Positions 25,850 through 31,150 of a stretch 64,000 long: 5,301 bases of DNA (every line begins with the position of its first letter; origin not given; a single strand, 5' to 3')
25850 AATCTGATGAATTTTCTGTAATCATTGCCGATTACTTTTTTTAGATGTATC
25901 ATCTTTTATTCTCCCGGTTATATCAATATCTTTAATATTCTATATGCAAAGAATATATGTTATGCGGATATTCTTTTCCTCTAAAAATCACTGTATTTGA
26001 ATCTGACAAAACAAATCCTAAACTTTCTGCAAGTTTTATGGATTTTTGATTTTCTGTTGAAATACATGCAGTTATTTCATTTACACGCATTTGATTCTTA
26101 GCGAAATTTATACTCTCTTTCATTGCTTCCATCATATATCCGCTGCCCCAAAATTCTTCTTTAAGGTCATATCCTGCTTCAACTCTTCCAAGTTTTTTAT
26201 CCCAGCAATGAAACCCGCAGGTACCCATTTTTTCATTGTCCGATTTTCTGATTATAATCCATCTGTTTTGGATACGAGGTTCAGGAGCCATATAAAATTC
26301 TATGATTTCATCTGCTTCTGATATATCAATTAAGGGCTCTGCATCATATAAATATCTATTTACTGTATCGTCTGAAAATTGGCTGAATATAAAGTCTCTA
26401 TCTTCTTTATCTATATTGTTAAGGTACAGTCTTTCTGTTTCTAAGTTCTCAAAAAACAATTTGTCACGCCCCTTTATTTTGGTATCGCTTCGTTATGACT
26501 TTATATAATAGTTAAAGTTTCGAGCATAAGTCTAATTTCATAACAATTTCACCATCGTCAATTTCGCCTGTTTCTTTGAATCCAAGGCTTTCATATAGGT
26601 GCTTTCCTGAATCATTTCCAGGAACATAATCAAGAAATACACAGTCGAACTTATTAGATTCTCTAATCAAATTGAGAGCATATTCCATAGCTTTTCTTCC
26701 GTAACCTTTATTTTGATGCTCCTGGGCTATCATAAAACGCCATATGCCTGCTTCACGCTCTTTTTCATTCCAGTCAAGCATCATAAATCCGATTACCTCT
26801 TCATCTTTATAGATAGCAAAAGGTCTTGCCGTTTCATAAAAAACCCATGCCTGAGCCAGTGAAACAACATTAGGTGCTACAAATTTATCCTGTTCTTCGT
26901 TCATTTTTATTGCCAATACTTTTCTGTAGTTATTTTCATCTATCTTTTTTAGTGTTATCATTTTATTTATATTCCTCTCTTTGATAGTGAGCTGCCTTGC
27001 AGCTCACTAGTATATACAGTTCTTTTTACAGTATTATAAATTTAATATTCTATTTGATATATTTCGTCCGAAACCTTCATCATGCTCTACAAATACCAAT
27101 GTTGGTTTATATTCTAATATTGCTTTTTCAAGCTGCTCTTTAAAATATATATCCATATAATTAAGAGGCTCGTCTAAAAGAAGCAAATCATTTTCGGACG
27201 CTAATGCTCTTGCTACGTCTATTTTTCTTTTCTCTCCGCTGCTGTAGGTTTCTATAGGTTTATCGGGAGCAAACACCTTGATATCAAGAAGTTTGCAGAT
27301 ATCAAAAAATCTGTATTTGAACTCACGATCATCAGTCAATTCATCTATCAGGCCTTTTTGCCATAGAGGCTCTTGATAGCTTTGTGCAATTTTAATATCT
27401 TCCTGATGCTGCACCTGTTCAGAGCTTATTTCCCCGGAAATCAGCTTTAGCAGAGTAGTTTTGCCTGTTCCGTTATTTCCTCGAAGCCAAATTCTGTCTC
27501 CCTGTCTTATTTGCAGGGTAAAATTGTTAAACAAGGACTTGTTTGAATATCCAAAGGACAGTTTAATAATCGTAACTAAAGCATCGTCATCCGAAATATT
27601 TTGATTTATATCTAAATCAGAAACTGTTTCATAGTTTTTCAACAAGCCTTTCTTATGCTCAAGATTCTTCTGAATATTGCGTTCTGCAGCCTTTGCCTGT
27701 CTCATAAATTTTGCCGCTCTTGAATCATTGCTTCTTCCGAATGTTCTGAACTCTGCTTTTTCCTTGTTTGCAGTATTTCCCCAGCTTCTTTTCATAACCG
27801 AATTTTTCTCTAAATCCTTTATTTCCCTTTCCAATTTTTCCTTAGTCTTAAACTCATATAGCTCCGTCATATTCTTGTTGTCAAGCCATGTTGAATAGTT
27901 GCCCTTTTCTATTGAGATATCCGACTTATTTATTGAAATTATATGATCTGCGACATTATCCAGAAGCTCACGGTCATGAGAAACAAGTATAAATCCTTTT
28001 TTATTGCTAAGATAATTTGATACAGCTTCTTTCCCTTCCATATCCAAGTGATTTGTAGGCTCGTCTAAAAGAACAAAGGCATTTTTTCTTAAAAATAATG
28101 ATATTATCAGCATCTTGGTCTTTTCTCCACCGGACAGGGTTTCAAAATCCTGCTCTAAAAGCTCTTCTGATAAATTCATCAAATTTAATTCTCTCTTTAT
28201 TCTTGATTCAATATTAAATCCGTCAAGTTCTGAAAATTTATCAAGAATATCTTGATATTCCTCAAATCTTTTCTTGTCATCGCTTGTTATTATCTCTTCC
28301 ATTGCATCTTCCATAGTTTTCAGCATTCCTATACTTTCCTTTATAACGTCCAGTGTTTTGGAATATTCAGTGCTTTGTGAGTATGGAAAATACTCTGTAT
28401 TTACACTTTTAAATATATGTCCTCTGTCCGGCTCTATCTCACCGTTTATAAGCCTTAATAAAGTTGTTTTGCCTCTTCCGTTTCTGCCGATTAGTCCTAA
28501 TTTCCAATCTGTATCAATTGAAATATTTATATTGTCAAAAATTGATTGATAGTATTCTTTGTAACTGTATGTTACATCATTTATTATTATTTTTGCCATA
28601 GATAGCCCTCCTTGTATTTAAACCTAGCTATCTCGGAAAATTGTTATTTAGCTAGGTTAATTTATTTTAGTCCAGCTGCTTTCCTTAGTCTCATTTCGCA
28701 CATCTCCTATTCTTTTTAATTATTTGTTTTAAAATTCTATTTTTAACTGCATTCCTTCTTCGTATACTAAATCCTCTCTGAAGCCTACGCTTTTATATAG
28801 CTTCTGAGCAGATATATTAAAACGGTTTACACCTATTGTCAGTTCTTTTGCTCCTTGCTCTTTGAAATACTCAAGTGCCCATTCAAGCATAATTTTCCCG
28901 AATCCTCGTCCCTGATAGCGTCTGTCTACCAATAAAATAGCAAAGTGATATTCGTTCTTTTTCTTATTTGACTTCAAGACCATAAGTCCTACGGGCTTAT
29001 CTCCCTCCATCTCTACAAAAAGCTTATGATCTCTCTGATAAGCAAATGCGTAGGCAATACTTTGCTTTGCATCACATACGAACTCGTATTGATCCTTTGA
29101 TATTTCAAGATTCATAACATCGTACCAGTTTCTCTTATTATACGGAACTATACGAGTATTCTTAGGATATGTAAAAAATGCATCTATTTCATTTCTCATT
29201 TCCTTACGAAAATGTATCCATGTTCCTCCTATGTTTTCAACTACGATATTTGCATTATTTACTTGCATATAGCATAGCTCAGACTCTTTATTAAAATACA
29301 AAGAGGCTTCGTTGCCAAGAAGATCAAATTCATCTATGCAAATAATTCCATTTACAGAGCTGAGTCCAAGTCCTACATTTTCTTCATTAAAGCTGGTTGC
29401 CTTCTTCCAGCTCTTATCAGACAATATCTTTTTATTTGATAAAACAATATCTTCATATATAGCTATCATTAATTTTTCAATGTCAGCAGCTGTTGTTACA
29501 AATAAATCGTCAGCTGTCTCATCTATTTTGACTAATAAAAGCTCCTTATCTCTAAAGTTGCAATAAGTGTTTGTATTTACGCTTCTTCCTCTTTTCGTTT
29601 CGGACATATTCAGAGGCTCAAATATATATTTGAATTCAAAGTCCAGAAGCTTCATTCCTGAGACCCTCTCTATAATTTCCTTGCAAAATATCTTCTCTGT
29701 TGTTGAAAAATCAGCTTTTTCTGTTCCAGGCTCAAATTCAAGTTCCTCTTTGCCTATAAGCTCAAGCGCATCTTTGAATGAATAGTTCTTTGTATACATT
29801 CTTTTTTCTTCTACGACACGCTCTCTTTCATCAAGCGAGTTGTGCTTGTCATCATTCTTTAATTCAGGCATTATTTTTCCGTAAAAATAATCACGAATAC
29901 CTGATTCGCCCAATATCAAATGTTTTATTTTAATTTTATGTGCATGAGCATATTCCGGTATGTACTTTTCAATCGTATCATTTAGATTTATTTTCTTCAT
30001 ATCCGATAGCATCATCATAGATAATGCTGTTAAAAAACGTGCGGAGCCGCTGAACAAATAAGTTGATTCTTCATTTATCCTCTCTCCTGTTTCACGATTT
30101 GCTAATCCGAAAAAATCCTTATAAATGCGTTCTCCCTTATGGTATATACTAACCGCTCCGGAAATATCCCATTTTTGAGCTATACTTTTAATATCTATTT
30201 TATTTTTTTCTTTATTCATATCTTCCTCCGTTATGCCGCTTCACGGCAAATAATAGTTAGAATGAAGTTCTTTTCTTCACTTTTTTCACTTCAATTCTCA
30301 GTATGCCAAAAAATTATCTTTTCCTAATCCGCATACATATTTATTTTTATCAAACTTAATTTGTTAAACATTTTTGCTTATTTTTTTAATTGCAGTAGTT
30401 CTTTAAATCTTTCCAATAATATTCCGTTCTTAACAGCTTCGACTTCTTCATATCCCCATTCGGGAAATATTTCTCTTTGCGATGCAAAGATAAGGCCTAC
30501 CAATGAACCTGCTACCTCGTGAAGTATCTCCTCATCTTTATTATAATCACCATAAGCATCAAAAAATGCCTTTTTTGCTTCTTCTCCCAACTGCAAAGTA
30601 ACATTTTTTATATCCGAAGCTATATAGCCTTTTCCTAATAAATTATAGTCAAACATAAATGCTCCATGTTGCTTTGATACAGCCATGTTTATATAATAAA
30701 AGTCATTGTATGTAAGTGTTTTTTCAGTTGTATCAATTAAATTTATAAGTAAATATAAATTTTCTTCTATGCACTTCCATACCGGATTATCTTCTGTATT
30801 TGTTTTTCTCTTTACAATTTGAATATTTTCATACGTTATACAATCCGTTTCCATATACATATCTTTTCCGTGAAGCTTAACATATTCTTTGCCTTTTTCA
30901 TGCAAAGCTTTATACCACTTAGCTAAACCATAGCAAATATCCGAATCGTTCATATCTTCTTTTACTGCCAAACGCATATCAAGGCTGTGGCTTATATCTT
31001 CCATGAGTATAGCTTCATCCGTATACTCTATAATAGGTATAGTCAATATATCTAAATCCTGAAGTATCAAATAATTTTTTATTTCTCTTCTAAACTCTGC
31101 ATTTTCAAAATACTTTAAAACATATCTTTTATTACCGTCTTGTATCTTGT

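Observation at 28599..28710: Leader uORF plus hairpin in the 5' UTR of the ABC-F gene, as in antibiotic-inducible ARE ABC-F genes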

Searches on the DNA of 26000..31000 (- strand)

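Call 9: search_rna_families(source=window, start=26000, end=31000, threshold=evalue, max_evalue=10)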
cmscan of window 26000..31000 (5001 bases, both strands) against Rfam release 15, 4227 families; matches with E-value up to 10: 8.
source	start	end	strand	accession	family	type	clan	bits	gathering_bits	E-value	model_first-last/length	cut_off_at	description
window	26008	26070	-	RF01388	isrD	Gene; sRNA;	-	20.7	37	1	1-51/51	no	isrD Hfq binding RNA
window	27495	27539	-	RF00462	IRES_APC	Cis-reg; IRES;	-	20.3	50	1.6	1-53/53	no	APC internal ribosome entry site (IRES)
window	29972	30023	-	RF00278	SNORD50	Gene; snRNA; snoRNA; CD-box;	-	20.1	42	1.7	1-72/72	no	Small nucleolar RNA SNORD50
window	28063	28120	+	RF01158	SNORD108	Gene; snRNA; snoRNA; CD-box;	-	19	46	5.6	1-71/71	no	Small nucleolar RNA SNORD108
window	29046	29083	-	RF00147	SNORD34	Gene; snRNA; snoRNA; CD-box;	CL00055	18.6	38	8.2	1-79/79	no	Small nucleolar RNA SNORD34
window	27554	27650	-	RF00300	snoZ221_snoR21b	Gene; snRNA; snoRNA; CD-box;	-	18.2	44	3.7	1-91/91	no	Small nucleolar RNA Z221/R21b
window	30019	30080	-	RF01637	ceN47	Gene; snRNA; snoRNA; CD-box;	-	15.3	35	8.3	1-155/155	no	Nematode snoRNA ceN47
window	27294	27409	-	RF01296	snoU85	Gene; snRNA; snoRNA; HACA-box;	CL00082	12.5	41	3.3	1-329/329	no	Small nucleolar RNA U85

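Call 61: build_rna_model(alignment_id=A2, structure=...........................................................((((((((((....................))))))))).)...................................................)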
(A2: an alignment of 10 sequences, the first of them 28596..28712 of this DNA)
Model R1 built from alignment A2 (10 sequences, 151 columns); structure: as given.
model positions 116; base pairs 10; branch points 0; effective number of sequences 1.97; information 0.59 bits per position. Calibrated on 0.2 Mb of random sequence (short: E-values are rough).
structure used (alignment columns):
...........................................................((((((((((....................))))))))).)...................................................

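Call 62: search_with_rna_model(model_id=R1, sources=[window, L001, L002, L003, L004, L005, L006, L007, L008, L009, L010, L011, L012, L013, L014, L016, L017, L018, L020, L021, L022, L025, L031, L037, L038, L041, L043, L045, L047, L050, L051, L053, L064, L068, L081, L082, L083, L084, L085, L086, L087, L088, L089, L090, L091, L092, L093, L094, L095, L096, L097, L098, L099, L100, L101], max_evalue=1)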
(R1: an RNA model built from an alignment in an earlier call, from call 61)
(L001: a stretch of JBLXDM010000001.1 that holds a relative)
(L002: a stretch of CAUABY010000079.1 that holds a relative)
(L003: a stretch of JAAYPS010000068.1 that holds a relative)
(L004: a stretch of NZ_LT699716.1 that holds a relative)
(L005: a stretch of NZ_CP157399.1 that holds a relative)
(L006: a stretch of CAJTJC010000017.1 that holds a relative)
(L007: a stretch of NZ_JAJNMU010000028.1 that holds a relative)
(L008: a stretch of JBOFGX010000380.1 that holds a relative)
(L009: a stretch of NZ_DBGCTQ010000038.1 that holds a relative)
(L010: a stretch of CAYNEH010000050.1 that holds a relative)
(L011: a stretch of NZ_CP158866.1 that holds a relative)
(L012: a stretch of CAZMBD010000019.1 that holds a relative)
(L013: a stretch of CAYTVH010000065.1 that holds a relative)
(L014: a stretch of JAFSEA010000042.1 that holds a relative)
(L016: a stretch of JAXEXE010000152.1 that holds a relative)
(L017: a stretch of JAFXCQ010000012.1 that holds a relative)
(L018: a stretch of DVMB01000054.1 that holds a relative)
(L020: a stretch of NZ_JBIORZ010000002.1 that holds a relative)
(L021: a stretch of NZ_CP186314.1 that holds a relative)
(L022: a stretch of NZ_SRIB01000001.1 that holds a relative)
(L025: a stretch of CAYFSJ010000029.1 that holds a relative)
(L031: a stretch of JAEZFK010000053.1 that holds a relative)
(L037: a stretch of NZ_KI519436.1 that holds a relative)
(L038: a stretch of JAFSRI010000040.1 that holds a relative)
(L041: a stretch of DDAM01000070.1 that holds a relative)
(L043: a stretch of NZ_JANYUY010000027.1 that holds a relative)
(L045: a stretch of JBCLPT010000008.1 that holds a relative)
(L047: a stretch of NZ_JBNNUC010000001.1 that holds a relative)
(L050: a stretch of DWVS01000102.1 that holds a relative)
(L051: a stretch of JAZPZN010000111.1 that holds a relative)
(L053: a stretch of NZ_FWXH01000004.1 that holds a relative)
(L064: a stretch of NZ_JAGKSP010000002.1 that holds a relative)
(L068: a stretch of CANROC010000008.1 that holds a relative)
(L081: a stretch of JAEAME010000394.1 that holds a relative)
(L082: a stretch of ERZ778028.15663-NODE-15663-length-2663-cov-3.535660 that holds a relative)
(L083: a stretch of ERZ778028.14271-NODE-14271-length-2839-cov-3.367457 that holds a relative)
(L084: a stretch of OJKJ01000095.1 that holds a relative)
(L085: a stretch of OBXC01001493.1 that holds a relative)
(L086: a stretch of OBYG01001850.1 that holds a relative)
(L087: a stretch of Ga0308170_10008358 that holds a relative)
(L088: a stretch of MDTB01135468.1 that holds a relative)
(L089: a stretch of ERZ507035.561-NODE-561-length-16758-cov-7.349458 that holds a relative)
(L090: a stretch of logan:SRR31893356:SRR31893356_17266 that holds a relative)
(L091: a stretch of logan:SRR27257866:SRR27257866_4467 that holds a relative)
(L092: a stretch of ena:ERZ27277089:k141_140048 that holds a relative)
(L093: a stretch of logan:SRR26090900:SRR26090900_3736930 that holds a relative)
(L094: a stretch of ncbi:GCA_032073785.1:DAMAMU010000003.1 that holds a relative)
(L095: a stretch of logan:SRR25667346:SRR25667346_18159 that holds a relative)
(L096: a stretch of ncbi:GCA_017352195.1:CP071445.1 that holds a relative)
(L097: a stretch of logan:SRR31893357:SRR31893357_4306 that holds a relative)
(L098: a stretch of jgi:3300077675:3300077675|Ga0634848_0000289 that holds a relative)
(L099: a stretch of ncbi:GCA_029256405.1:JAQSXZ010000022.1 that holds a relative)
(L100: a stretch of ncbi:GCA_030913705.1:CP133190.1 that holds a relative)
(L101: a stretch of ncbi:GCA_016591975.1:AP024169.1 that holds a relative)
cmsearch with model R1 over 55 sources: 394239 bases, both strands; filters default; matches with E-value up to 1: 16.
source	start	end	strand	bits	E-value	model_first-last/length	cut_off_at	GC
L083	2146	2262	+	135.9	7.9e-23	1-116/116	no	0.32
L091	2388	2504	+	131.9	4.4e-22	1-116/116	no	0.32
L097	2389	2504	+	129.9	1.1e-21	1-116/116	no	0.34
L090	1197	1312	+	129.8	1.1e-21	1-116/116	no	0.36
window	28596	28711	-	127.3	3.4e-21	1-116/116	no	0.36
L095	115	226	+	119.2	1.1e-19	1-116/116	no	0.34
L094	2388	2504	+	119.1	1.2e-19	1-116/116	no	0.32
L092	2363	2504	+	110.6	4.9e-18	1-116/116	no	0.3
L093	2389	2504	+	88.5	7.3e-14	1-116/116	no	0.28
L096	2386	2504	+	81.6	1.5e-12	1-116/116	no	0.29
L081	2325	2432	+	59.6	2.2e-08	1-116/116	no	0.24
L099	1368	1504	+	31.6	0.0043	1-116/116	no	0.44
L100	1391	1504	+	30.3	0.0077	1-116/116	no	0.36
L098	1382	1504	+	28.8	0.015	1-116/116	no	0.38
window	54160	54234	-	21.1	0.42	1-116/116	no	0.29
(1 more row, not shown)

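Call 63: search_with_rna_model(model_id=R1, sources=[window, L081, L083, L090, L091, L092, L093, L094, L095, L096, L097, L098, L099, L100, L101], max_evalue=0.01, make_alignment=true)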
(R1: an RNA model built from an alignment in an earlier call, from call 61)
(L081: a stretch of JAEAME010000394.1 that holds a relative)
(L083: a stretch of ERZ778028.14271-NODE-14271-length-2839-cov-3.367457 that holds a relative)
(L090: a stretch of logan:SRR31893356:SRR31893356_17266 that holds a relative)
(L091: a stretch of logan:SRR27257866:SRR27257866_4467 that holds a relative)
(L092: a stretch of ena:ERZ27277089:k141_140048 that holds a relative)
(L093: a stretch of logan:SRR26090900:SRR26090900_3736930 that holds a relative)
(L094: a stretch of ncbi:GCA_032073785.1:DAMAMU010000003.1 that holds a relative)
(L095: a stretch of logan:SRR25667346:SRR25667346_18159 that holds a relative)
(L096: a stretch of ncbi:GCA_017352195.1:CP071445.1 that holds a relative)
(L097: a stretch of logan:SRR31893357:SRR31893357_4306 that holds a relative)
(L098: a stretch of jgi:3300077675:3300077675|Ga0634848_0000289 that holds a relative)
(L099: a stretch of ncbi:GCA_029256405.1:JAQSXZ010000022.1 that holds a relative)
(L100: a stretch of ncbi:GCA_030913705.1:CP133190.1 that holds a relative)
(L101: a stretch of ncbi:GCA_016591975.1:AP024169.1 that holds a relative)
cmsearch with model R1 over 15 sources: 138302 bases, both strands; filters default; matches with E-value up to 0.01: 14.
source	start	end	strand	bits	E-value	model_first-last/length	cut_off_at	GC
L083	2146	2262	+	135.9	2.8e-23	1-116/116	no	0.32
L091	2388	2504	+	131.9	1.6e-22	1-116/116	no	0.32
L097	2389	2504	+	129.9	3.7e-22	1-116/116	no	0.34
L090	1197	1312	+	129.8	3.9e-22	1-116/116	no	0.36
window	28596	28711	-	127.3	1.2e-21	1-116/116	no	0.36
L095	115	226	+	119.2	3.9e-20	1-116/116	no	0.34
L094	2388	2504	+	119.1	4.1e-20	1-116/116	no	0.32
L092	2363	2504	+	110.6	1.7e-18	1-116/116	no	0.3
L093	2389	2504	+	88.5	2.6e-14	1-116/116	no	0.28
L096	2386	2504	+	81.6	5.2e-13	1-116/116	no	0.29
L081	2325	2432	+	59.6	7.7e-09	1-116/116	no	0.24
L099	1368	1504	+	31.6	0.0015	1-116/116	no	0.44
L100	1391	1504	+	30.3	0.0027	1-116/116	no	0.36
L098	1382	1504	+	28.8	0.0052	1-116/116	no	0.38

Alignment A3: 14 matches aligned to the model, 188 columns, each read 5' to 3' on its own strand. Consensus structure (alignment columns), stored with it:
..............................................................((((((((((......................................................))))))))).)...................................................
